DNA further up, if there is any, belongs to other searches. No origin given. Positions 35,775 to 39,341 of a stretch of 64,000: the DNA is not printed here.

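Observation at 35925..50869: Translationally coupled four-gene operon of giant paralogous beta-helix + Ig-like surface proteins sharing a conserved mature N-terminus AQT[ND]PPxxGDW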

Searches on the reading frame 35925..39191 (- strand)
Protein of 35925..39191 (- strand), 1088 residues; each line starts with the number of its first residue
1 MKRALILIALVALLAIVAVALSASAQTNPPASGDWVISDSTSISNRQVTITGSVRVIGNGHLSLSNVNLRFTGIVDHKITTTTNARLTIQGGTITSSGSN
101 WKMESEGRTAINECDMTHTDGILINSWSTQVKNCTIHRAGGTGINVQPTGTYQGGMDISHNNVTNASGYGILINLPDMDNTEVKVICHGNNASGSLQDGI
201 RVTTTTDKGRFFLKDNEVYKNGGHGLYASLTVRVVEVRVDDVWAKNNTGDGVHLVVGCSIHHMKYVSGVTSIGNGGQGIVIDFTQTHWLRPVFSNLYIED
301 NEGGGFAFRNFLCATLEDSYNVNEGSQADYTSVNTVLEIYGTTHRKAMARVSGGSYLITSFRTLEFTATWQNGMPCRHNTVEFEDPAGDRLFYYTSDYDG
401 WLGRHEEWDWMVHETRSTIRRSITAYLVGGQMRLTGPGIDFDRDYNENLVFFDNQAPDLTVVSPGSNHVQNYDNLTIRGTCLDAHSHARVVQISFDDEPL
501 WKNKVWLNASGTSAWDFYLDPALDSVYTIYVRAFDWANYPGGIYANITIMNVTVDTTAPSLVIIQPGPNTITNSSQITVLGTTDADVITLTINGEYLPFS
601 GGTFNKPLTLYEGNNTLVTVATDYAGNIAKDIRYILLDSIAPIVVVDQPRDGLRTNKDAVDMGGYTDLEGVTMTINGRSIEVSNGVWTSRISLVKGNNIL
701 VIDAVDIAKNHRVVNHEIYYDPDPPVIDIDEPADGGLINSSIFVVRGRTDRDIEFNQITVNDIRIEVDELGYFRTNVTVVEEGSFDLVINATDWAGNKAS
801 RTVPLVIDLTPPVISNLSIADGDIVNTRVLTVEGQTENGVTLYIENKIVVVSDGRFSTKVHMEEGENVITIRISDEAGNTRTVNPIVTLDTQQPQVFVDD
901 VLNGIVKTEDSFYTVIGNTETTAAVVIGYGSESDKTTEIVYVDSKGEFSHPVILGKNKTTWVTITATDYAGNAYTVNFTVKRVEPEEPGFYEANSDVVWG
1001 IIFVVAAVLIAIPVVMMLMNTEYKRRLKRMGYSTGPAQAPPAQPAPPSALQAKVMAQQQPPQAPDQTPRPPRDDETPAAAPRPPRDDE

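Call 3: search_protein_families(library=pfam, proteins=[window:35925-39191:-], max_evalue=0.01)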
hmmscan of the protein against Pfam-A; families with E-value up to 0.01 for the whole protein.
window:35925-39191:- (1088 aa): 3 families
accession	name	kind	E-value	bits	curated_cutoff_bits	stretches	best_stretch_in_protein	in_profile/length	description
PF09136.16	Glucodextran_B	-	3.4e-52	174.7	27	4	559-637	1-81/83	Glucodextranase, domain B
PF19077.6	Big_13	-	2.9e-13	50.6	27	1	840-891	51-102/102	Bacterial Ig-like domain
PF17936.7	Big_6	-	1e-05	26.1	27.6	0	913-973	15-73/83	Bacterial Ig domain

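Call 38: search_protein_families(library=ncbifam, proteins=[window:35925-39191:-], max_evalue=0.01)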
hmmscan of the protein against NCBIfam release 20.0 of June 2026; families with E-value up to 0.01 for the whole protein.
window:35925-39191:- (1088 aa): 3 families
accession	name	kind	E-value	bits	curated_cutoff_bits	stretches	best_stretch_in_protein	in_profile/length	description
NF033510.3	Ca_tandemer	repeat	2.9e-11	43.6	50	1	804-880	3-95/96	Ca2+-stabilized repeat-containing adhesin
NF047446.1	barrel_OmpL47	domain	2.1e-06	28.1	40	0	774-800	34-60/68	OmpL47-type beta-barrel domain-containing protein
NF033761.1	gliding_GltJ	equivalog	0.0038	16.4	450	1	993-1083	368-459/671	adventurous gliding motility protein GltJ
